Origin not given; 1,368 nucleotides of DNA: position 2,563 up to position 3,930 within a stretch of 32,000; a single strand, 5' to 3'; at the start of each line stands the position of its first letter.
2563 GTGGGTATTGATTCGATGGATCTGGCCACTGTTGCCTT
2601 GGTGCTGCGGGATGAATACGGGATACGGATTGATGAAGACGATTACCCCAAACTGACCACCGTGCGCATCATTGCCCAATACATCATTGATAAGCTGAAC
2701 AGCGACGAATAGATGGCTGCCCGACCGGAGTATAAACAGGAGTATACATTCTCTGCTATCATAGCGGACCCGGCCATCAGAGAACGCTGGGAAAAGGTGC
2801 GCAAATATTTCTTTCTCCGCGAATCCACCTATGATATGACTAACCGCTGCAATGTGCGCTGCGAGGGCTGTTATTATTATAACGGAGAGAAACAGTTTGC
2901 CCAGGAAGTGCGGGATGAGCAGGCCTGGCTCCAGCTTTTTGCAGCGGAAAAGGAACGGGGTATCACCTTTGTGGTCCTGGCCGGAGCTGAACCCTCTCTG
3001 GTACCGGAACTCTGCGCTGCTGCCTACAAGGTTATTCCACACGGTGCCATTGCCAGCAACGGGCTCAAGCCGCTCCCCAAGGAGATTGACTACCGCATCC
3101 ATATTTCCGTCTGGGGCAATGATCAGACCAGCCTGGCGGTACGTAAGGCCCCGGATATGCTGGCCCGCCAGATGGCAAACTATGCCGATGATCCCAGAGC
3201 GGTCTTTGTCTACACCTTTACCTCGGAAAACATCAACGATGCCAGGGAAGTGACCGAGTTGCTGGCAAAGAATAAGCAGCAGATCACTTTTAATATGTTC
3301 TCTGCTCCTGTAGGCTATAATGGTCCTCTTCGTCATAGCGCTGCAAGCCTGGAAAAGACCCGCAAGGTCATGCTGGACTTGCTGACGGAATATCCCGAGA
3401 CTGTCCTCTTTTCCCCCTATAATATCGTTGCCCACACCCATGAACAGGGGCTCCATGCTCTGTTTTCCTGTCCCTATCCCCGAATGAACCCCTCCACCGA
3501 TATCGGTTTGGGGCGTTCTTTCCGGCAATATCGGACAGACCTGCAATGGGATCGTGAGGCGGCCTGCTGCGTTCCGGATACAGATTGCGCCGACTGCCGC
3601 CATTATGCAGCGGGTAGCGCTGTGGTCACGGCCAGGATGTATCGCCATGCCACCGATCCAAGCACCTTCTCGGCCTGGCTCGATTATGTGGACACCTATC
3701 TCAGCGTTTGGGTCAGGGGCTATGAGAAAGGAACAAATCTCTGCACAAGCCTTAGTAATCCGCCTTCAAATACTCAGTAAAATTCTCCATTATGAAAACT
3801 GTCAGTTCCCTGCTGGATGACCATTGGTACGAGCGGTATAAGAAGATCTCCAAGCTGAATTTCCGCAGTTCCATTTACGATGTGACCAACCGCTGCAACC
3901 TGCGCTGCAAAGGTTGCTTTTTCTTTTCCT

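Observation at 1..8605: Coupled operon joining four radical-SAM enzymes to a private ACP / KS / KS / DH / TE set: candidate pathway for an unusual lipid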

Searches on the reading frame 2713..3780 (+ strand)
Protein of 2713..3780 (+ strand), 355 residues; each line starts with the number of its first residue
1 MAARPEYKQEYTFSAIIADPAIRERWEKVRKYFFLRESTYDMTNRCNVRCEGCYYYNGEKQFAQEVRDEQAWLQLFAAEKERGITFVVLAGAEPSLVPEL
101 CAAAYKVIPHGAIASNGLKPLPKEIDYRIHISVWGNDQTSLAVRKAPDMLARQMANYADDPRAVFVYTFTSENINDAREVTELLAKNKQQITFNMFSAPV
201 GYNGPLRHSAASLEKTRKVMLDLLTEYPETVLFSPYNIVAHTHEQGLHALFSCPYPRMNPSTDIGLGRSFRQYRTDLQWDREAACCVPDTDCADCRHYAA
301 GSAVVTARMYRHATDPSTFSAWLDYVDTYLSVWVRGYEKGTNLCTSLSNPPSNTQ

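Call 5: search_protein_families(library=pfam, proteins=[window:2713-3780:+], max_evalue=0.01)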
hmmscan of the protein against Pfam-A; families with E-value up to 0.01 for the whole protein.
window:2713-3780:+ (355 aa): 1 family
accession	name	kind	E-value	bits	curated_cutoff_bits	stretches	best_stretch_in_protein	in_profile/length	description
PF04055.27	Radical_SAM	-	2.7e-06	28.1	29.5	1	42-108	3-70/166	Radical SAM superfamily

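Call 6: search_protein_families(library=ncbifam, proteins=[window:2713-3780:+], max_evalue=0.01)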
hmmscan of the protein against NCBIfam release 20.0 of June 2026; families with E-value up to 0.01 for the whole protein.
window:2713-3780:+ (355 aa): 16 families
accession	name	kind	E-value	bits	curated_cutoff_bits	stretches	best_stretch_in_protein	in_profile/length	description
TIGR04250.1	SCM_rSAM_ScmE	equivalog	1.5e-08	34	400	1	40-95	7-61/358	SynChlorMet cassette radical SAM/SPASM protein ScmE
TIGR04051.1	rSAM_NirJ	equivalog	1.5e-06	27.4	515.45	1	40-220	6-199/354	heme d1 biosynthesis radical SAM protein NirJ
NF038283.1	viperin_w_prok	equivalog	4e-06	26.2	180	1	40-117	6-92/281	viperin family antiviral radical SAM protein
TIGR04403.1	rSAM_skfB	equivalog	1e-05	24.5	300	1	38-130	106-199/402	sporulation killing factor system radical SAM maturase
NF047865.1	rSAM_PapB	equivalog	3e-05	23.4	340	1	42-103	9-73/330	PapB family radical SAM/SPASM ranthipeptide maturase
NF045702.1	rSAM_GDGT_ether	equivalog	3e-05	22.8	450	1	41-102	91-154/486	tetraether lipid synthase Tes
TIGR04546.1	rSAM_ahbC_deAc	equivalog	4.1e-05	22.5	650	1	40-109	43-111/390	12,18-didecarboxysiroheme deacetylase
TIGR04054.1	rSAM_NirJ1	equivalog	9e-05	21.2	650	1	40-101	40-100/387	putative heme d1 biosynthesis radical SAM protein NirJ1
NF045574.1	sacti_mat_StsB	exception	0.00012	21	625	1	35-101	95-159/466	StsB family radical SAM/SPASM domain sactipeptide maturase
TIGR04055.1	rSAM_NirJ2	equivalog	0.00049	19.7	500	1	40-101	4-63/326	putative heme d1 biosynthesis radical SAM protein NirJ2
TIGR02666.1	moaA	equivalog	0.00064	18.8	284.05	1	42-101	16-77/336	GTP 3',8-cyclase MoaA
NF045646.2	rSAM_Se_TrsS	equivalog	0.0015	17.2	490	1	41-102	91-151/441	radical SAM (seleno)protein TrsS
TIGR02668.1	moaA_archaeal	equivalog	0.0028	16.7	325.25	1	40-101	14-74/303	GTP 3',8-cyclase MoaA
TIGR03961.1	rSAM_PTO1314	hypoth_equivalog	0.003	16.9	306.05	1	42-189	29-183/332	PTO1314 family radical SAM protein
TIGR03699.1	menaquin_MqnC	equivalog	0.003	16.5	428.1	1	21-96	26-102/342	cyclic dehypoxanthinyl futalosine synthase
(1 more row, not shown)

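Call 10: find_related_loci(query=window:2713-3780:+, collection=genome_contigs, flank=10000)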
Query window:2713-3780:+ (355 aa) in genome_contigs; peptide patterns used: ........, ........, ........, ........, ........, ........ (x = any residue, [..] = any of these).
600 stretches matched a pattern (row limit reached: there are more); 572 encode a relative of the query (tblastn E <= 1e-3); the best 80 are kept; 80 distinct loci.
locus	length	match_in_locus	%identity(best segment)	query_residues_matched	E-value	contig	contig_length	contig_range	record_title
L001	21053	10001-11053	88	1-355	0e+0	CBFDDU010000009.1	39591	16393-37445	MAG TPA_asm: uncultured Candidatus Electrothrix sp. isolate SRR26215675_binner123_Refined_103 genome assembly, contig: E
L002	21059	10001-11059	79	1-353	0e+0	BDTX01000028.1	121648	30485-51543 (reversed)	Bacterium BMS3Bbin14 DNA, contig: NODE_7, whole genome shotgun sequence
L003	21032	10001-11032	82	8-351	0e+0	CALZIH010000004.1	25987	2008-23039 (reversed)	MAG: uncultured Desulfobulbaceae bacterium isolate FO_M_Desulfobacterota_14.1 genome assembly, contig: scaffold_1200, wh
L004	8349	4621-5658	80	8-353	0e+0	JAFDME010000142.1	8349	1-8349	MAG: Deltaproteobacteria bacterium isolate WB1_Bin_21 WB1_Bin_21_scaffold_24638, whole genome shotgun sequence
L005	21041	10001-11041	79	9-355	0e+0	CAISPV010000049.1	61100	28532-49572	MAG: uncultured Desulfobulbaceae bacterium isolate MJ-2014_bin-0326 genome assembly, contig: bin-0326:049/124, whole gen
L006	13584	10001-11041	80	9-355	0e+0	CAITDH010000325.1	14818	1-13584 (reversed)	MAG: uncultured Desulfobulbaceae bacterium isolate Kiruna2_bin-2539 genome assembly, contig: bin-2539:325/377, whole gen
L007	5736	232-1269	80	9-354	0e+0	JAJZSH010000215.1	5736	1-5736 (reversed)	MAG: Deltaproteobacteria bacterium isolate SKS3.bin27 NODE_23996_length_5736_cov_1.704582, whole genome shotgun sequence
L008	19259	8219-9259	80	9-355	0e+0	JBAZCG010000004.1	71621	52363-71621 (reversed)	MAG: Desulfurivibrionaceae bacterium isolate SO_2017_GW1_131 NODE_2163_length_71621_cov_1.241041_OW334_2017, whole genom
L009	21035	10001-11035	80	10-354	0e+0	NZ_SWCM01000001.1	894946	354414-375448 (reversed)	Desulfopila sp. IMCC35006 NODE_1_length_894946_cov_106.269567, whole genome shotgun sequence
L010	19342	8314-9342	80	11-353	0e+0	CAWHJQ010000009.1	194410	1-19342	MAG: uncultured delta proteobacterium isolate MFD01721.bin.2.181 genome assembly, contig: contig_27111, whole genome sho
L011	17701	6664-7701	79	8-353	0e+0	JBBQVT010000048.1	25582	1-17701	MAG: Desulfobulbales bacterium isolate Co_metawrap_2011 Cmw_2011_k141_14707673_length_25582_cov_23.8164, whole genome sh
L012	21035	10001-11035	79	9-353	0e+0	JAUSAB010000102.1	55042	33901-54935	MAG: Desulfocapsaceae bacterium isolate E6_concoct.bin.65_sub E6_k141_481677, whole genome shotgun sequence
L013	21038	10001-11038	79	8-353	0e+0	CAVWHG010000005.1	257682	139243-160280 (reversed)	MAG: uncultured delta proteobacterium isolate MFD01299.bin.2.28 genome assembly, contig: contig_15775, whole genome shot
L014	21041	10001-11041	79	8-353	0e+0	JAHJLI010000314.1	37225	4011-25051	MAG: Proteobacteria bacterium isolate Old_saline.mb.128 Old_saline.mb.128_k141_1291056, whole genome shotgun sequence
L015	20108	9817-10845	80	11-353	0e+0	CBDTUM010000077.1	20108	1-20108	MAG TPA_asm: uncultured Desulfopila sp. isolate SRR7614695_binner123_Refined_84 genome assembly, contig: ERZ23877680.179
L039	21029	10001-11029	78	11-353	0e+0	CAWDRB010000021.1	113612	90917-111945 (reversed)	MAG: uncultured delta proteobacterium isolate MFD04716.bin.2.141 genome assembly, contig: contig_52172, whole genome sho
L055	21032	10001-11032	77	8-351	0e+0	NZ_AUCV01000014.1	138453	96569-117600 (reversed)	Desulfogranum japonicum DSM 18378 G493DRAFT_scaffold00011.11_C, whole genome shotgun sequence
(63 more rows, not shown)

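Call 16: search_protein_families(library=pfam, proteins=[L002:6097-7440:+, L002:3932-6100:+, L002:3447-3935:+, L002:17253-20306:+, L002:16481-17242:+, L005:16188-16547:-, L001:6829-8328:+, L001:6086-6826:+, L001:4852-6105:+, L002:15939-16403:+], max_evalue=0.001)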
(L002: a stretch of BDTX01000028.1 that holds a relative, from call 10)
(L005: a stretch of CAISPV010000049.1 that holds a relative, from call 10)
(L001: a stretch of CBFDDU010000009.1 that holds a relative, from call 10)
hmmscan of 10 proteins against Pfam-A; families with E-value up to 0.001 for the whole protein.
L002:6097-7440:+ (447 aa): 2 families
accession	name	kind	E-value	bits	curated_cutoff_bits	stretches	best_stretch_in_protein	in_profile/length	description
PF04055.27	Radical_SAM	-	9.7e-20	71.8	29.5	1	189-346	4-164/166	Radical SAM superfamily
PF02310.24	B12-binding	-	4.1e-16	59.3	32.1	1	9-126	4-114/121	B12 binding domain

L002:3932-6100:+ (722 aa): 5 families
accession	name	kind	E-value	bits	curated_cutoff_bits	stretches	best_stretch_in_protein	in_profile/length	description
PF00109.32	ketoacyl-synt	-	3.4e-33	115.7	20.8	2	88-215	118-248/252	Beta-ketoacyl synthase, N-terminal domain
PF02801.28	Ketoacyl-synt_C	-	2e-28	99.2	20.8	1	222-332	1-117/119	Beta-ketoacyl synthase, C-terminal domain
PF13723.12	Ketoacyl-synt_2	-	1.3e-15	58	25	1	430-560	19-143/223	Beta-ketoacyl synthase, N-terminal domain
PF00108.29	Thiolase_N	-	3e-08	33.8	26.4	1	135-178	77-120/260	Thiolase, N-terminal domain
PF08545.16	ACP_syn_III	-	0.00024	21.4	24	0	139-175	3-39/80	3-Oxoacyl-[acyl-carrier-protein (ACP)] synthase III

L002:3447-3935:+ (162 aa): 1 family
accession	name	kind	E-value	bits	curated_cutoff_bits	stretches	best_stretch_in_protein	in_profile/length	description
PF00550.31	PP-binding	-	1.9e-10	41.3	20.8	1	92-153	10-67/67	Phosphopantetheine attachment site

L002:17253-20306:+ (1017 aa): 5 families
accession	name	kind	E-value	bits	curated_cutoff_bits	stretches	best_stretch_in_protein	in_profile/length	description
PF03176.21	MMPL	-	6e-17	62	20.5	2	644-810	142-318/333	MMPL family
PF13489.12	Methyltransf_23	-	1.4e-12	48.1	27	1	830-996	5-162/164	Methyltransferase domain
PF13649.12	Methyltransf_25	-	1.8e-11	45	27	1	851-944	1-97/97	Methyltransferase domain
PF08241.18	Methyltransf_11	-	2e-10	41.6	21.2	1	852-947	1-94/95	Methyltransferase domain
PF08242.18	Methyltransf_12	-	4.8e-10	40.5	30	1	852-946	1-98/98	Methyltransferase domain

L002:16481-17242:+ (253 aa): 1 family
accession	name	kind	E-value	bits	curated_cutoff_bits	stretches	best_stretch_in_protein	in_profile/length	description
PF01755.23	Glyco_transf_25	-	1.9e-06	28.3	24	0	69-103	66-100/199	Glycosyltransferase family 25 (LPS biosynthesis protein)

L005:16188-16547:- (119 aa): 0 families

L001:6829-8328:+ (499 aa): 2 families
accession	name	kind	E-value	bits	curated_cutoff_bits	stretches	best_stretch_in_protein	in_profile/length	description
PF02310.24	B12-binding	-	1.6e-17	63.9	32.1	1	15-135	4-120/121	B12 binding domain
PF04055.27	Radical_SAM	-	8e-17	62.3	29.5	1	198-363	1-165/166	Radical SAM superfamily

L001:6086-6826:+ (246 aa): 1 family
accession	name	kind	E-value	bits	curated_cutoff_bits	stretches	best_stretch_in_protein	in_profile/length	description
PF01553.26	Acyltransferase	-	8.6e-17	61.6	23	1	76-188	12-127/132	Acyltransferase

L001:4852-6105:+ (417 aa): 2 families
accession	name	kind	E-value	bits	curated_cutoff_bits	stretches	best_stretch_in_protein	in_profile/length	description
PF00109.32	ketoacyl-synt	-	9.5e-31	107.7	20.8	1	3-249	2-251/252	Beta-ketoacyl synthase, N-terminal domain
PF02801.28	Ketoacyl-synt_C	-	4.9e-26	91.5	20.8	1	259-367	2-118/119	Beta-ketoacyl synthase, C-terminal domain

L002:15939-16403:+ (154 aa): 0 families

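Call 17: find_encoding_contigs(protein=window:2713-3780:+, flank=10000, max_places=4)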
Protein window:2713-3780:+ (355 aa): 3 contigs read that carry it; 2 places shown.
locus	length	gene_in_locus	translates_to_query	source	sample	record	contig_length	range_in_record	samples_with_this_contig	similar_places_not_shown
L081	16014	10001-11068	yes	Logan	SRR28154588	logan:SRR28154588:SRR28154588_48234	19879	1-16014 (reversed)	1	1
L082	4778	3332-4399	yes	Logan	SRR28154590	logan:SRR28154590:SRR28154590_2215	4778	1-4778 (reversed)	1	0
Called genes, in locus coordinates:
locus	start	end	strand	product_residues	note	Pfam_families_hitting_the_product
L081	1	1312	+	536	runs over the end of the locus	PF00890:FAD_binding_2, PF02910:Succ_DH_flav_C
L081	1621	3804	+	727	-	PF00317:Ribonuc_red_lgN, PF02867:Ribonuc_red_lgC, PF12637:TSCPD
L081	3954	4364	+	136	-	-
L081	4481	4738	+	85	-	PF00550:PP-binding (weak)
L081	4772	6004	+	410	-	PF00109:ketoacyl-synt, PF02801:Ketoacyl-synt_C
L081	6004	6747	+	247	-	PF01553:Acyltransferase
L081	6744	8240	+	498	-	PF02310:B12-binding, PF04055:Radical_SAM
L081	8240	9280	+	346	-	PF04055:Radical_SAM, PF13186:SPASM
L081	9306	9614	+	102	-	PF07977:FabA, PF22818:ApeI-like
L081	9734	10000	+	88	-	PF00550:PP-binding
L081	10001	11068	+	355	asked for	PF04055:Radical_SAM (weak)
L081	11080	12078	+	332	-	PF04055:Radical_SAM (weak)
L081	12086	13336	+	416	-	PF00109:ketoacyl-synt, PF02801:Ketoacyl-synt_C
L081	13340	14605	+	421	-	PF00109:ketoacyl-synt, PF00108:Thiolase_N (weak), PF02801:Ketoacyl-synt_C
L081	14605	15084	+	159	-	PF13279:4HBT_2, PF03061:4HBT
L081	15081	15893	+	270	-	PF21089:PKS_DH_N (weak), PF14765:PS-DH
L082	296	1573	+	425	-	PF02310:B12-binding, PF04055:Radical_SAM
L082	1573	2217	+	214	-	PF04055:Radical_SAM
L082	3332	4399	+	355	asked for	PF04055:Radical_SAM (weak)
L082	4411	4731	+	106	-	PF04055:Radical_SAM (weak)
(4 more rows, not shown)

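Call 19: search_protein_families(library=ncbifam, proteins=[L081:3954-4364:+, L081:4481-4738:+, L081:4772-6004:+, L081:6004-6747:+, L081:6744-8240:+, L002:6097-7440:+, L002:3932-6100:+, L002:17253-20306:+, L002:16481-17242:+], max_evalue=0.00001)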
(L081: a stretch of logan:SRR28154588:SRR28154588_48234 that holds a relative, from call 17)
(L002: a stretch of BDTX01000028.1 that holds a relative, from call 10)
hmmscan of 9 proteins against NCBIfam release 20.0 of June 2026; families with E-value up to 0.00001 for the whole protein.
L081:3954-4364:+ (136 aa): 0 families

L081:4481-4738:+ (85 aa): 5 families
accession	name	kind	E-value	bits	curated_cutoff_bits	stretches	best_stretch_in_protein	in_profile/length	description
NF003757.0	PRK05350.1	equivalog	6.3e-10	39.1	65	1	1-81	2-81/83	acyl carrier protein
NF002150.0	PRK00982.1-4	subfamily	1.7e-08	34.5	66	1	1-78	1-77/80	acyl carrier protein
NF002148.0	PRK00982.1-2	subfamily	5.7e-08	32.5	71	1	4-78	3-76/79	acyl carrier protein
TIGR00517.1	acyl_carrier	equivalog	4.1e-06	26.6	70.45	1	7-78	5-75/77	acyl carrier protein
NF058660.1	cispen_ACP_AmcB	equivalog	9.3e-06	25.7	80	0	7-80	3-79/80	cispentacin biosynthesis acyl carrier protein AmcB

L081:4772-6004:+ (410 aa): 21 families
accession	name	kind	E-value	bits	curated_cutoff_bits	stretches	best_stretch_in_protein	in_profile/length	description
NF006587.0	PRK09116.1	equivalog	1.4e-119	399.6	470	1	3-409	2-406/408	beta-ketoacyl-ACP synthase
TIGR03150.1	fabF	equivalog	2.4e-86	290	493.75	1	3-408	1-407/407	beta-ketoacyl-ACP synthase II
NF005589.0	PRK07314.1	subfamily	1.6e-85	287.3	387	1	2-410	3-412/413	beta-ketoacyl-ACP synthase II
NF005935.0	PRK07967.1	equivalog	3.2e-81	273.3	630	1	3-409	2-403/406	beta-ketoacyl-ACP synthase I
NF004970.0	PRK06333.1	subfamily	3e-70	237.2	525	1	2-409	3-421/424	beta-ketoacyl-ACP synthase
NF006274.0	PRK08439.1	equivalog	1e-61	209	621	1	3-410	2-406/406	beta-ketoacyl-ACP synthase II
NF006434.0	PRK08722.1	equivalog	1.9e-60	204.9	759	1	2-410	3-414/414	beta-ketoacyl-ACP synthase II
NF005916.1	PRK07910.1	equivalog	3.2e-60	204.2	560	1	4-406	13-414/418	KasA/KasB family beta-ketoacyl-ACP synthase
NF005076.0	PRK06501.1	equivalog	1.5e-54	185.5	629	1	5-407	13-420/425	beta-ketoacyl-ACP synthase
NF005490.0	PRK07103.1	equivalog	1.1e-50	172.9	445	1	2-409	3-412/414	polyketide beta-ketoacyl:acyl carrier protein synthase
NF006618.0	PRK09185.1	subfamily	1.9e-49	168.7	407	1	3-408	3-391/394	beta-ketoacyl-ACP synthase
NF004618.0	PRK05952.1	equivalog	1.8e-47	162.1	455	1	81-409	64-382/384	beta-ketoacyl-ACP synthase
NF058662.1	cispenta_AmcF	equivalog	4.3e-47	160.9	325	1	141-408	103-368/369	cispentacin biosynthesis acyltransferase subunit AmcF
NF045894.1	PKS_plus_SDR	equivalog_domain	7e-33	113.4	1740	1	81-372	97-381/1515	type I polyketide synthase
NF040607.1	mycolic_Pks13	equivalog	6.4e-27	93.5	2100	1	150-409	254-525/1680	polyketide synthase Pks13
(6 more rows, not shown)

L081:6004-6747:+ (247 aa): 2 families
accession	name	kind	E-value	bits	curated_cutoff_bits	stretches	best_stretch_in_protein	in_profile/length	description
TIGR00530.1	AGP_acyltrn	subfamily_domain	5.2e-18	65.1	102.95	1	71-187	10-125/130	1-acylglycerol-3-phosphate O-acyltransferase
NF006386.0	PRK08633.1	equivalog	2.7e-10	38.6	1221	1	72-188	436-551/1147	acyl-[ACP]--phospholipid O-acyltransferase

L081:6744-8240:+ (498 aa): 22 families
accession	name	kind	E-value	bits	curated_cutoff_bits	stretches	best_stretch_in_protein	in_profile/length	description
TIGR02026.1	BchE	equivalog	9.1e-49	166.6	481.35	1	18-419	15-415/497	magnesium-protoporphyrin IX monomethyl ester anaerobic oxidative cyclase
TIGR04367.1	HpnR_B12_rSAM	equivalog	7.9e-34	117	650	1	16-408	13-390/490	hopanoid C-3 methylase HpnR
NF050148.1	rSAM_ApyD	equivalog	1.5e-33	116.1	750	1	58-364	67-364/645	RiPP biosynthesis radical SAM protein ApyD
TIGR03471.1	HpnJ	equivalog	4.4e-33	114.9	577.6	1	67-398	70-397/472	hopanoid biosynthesis associated radical SAM protein HpnJ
TIGR04479.1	bcpD_PhpK_rSAM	subfamily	5.8e-31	107.4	600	1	44-370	89-413/504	PhpK family radical SAM P-methyltransferase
TIGR03975.1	rSAM_ocin_1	subfamily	3.3e-29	101.8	281.85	1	48-366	108-430/606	RiPP maturation radical SAM C-methyltransferase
TIGR04014.1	B12_SAM_MJ_0865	equivalog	3.6e-28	98.5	360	1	51-398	24-368/434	methyl-coenzyme M reductase glutamine C-methyltransferase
NF033712.0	B12_rSAM_KedN5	subfamily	5.9e-28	97.5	700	1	50-428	47-431/624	KedN5 family methylcobalamin-dependent radical SAM C-methyltransferase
TIGR04072.2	rSAM_ladder_B12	equivalog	6.3e-28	97.6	360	1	27-398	20-382/443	lipid biosynthesis B12-binding/radical SAM protein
TIGR04013.1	B12_SAM_MJ_1487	hypoth_equivalog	7.4e-23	81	251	1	48-248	26-205/382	TIGR04013 family B12-binding domain/radical SAM domain-containing protein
NF038361.1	rSAM_Sden_1168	equivalog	9e-22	77.3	575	1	63-396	138-481/560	Sden_1168 family B12-binding radical SAM P-methyltransferase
TIGR04385.1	B12_rSAM_cofa1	equivalog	8.8e-18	64.7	450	1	27-365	22-363/438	B12 lower ligand biosynthesis radical SAM protein BzaD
TIGR04190.1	B12_SAM_Ta0216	equivalog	3e-16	59.1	500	1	57-250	71-280/554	TIGR04190 family B12-binding domain/radical SAM domain protein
NF033070.1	rSAM_AprD4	equivalog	4.3e-16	58.9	500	1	169-397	169-399/456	AprD4 family radical SAM diol-dehydratase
NF040546.1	rSAM_CUAEP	equivalog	3.9e-14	52.2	500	1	82-349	65-324/468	CUAEP/CCAEP-tail radical SAM (seleno)protein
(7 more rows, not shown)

L002:6097-7440:+ (447 aa): 15 families
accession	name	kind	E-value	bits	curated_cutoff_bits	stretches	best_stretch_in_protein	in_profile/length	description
TIGR04072.2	rSAM_ladder_B12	equivalog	2e-116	389.2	360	1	2-446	1-442/443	lipid biosynthesis B12-binding/radical SAM protein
TIGR04385.1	B12_rSAM_cofa1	equivalog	1e-42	146.9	450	1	17-395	18-415/438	B12 lower ligand biosynthesis radical SAM protein BzaD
TIGR04428.1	B12_rSAM_trp_MT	equivalog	2.4e-40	138.4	500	2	3-156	2-158/558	tryptophan 2-C-methyltransferase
TIGR03471.1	HpnJ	equivalog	3e-24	85.7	577.6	1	181-382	195-395/472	hopanoid biosynthesis associated radical SAM protein HpnJ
TIGR04479.1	bcpD_PhpK_rSAM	subfamily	4.5e-24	84.7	600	1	45-352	99-410/504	PhpK family radical SAM P-methyltransferase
TIGR04367.1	HpnR_B12_rSAM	equivalog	2.8e-23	82.2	650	1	1-327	1-329/490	hopanoid C-3 methylase HpnR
NF033070.1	rSAM_AprD4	equivalog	5.8e-22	78.2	500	1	178-386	191-402/456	AprD4 family radical SAM diol-dehydratase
TIGR04013.1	B12_SAM_MJ_1487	hypoth_equivalog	9.8e-22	77.3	251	1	82-353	59-335/382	TIGR04013 family B12-binding domain/radical SAM domain-containing protein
TIGR04014.1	B12_SAM_MJ_0865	equivalog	3.8e-21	75.4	360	2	285-378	270-362/434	methyl-coenzyme M reductase glutamine C-methyltransferase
NF045585.1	rSAM_slr0320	equivalog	1.2e-20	73.5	775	1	173-393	224-456/511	photosystem II high light acclimation radical SAM protein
NF038361.1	rSAM_Sden_1168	equivalog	2.1e-08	33.2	575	1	182-382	281-481/560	Sden_1168 family B12-binding radical SAM P-methyltransferase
TIGR03975.1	rSAM_ocin_1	subfamily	7.6e-08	31.3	281.85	1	184-351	262-430/606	RiPP maturation radical SAM C-methyltransferase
TIGR02026.1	BchE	equivalog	1.1e-07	31.1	481.35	1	186-403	197-417/497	magnesium-protoporphyrin IX monomethyl ester anaerobic oxidative cyclase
NF050148.1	rSAM_ApyD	equivalog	4.7e-07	28.6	750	1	183-350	199-365/645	RiPP biosynthesis radical SAM protein ApyD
TIGR00089.1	TIGR00089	subfamily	2.2e-06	26.7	251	0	186-359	143-326/429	MiaB/RimO family radical SAM methylthiotransferase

L002:3932-6100:+ (722 aa): 25 families
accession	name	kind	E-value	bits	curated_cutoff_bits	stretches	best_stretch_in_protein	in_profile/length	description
NF006618.0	PRK09185.1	subfamily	3.6e-103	345.7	407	1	5-374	4-392/394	beta-ketoacyl-ACP synthase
TIGR03150.1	fabF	equivalog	6.7e-75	252.3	493.75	2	122-372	140-406/407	beta-ketoacyl-ACP synthase II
NF005589.0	PRK07314.1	subfamily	4.8e-71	239.7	387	2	121-374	142-411/413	beta-ketoacyl-ACP synthase II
NF004618.0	PRK05952.1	equivalog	1.2e-67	228.5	455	1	5-374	3-382/384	beta-ketoacyl-ACP synthase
NF058662.1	cispenta_AmcF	equivalog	1.5e-58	198.5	325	1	6-372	2-367/369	cispentacin biosynthesis acyltransferase subunit AmcF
NF004970.0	PRK06333.1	subfamily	1.7e-57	195.2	525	1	123-374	153-421/424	beta-ketoacyl-ACP synthase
NF005076.0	PRK06501.1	equivalog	3.9e-55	187.5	629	1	107-374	139-422/425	beta-ketoacyl-ACP synthase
NF006587.0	PRK09116.1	equivalog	3.2e-50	171.1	470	1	119-374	140-406/408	beta-ketoacyl-ACP synthase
NF006274.0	PRK08439.1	equivalog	1.5e-48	165.6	621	1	128-372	147-403/406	beta-ketoacyl-ACP synthase II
NF005916.1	PRK07910.1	equivalog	1.5e-47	162.5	560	1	136-374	164-417/418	KasA/KasB family beta-ketoacyl-ACP synthase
NF006434.0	PRK08722.1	equivalog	1.6e-42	145.9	759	1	129-372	150-411/414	beta-ketoacyl-ACP synthase II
NF005935.0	PRK07967.1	equivalog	1.2e-38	133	630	1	121-374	140-403/406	beta-ketoacyl-ACP synthase I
NF005490.0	PRK07103.1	equivalog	2.3e-36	125.8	445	1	126-374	152-412/414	polyketide beta-ketoacyl:acyl carrier protein synthase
NF040607.1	mycolic_Pks13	equivalog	4e-27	94.2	2100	1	121-383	249-534/1680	polyketide synthase Pks13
NF045894.1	PKS_plus_SDR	equivalog_domain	9e-25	86.5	1740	1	123-340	153-383/1515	type I polyketide synthase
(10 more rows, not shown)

L002:17253-20306:+ (1017 aa): 4 families
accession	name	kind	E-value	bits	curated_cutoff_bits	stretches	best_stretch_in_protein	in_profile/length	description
TIGR00921.1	2A067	subfamily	1.9e-25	89.1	351.9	2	646-806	193-362/733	hydrophobe/amphiphile efflux-3 (HAE3) family transporter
TIGR00833.1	actII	subfamily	4e-21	75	874.7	2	655-807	183-347/910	MMPL family RND transporter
TIGR03480.1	HpnN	hypoth_equivalog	3.1e-15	55.2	751.85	1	639-789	706-856/862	hopanoid biosynthesis associated RND transporter like protein HpnN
NF045600.2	BstA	equivalog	3.9e-08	31.7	1400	0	174-412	201-446/903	sterol transporter cytoplasmic membrane protein BstA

L002:16481-17242:+ (253 aa): 0 families
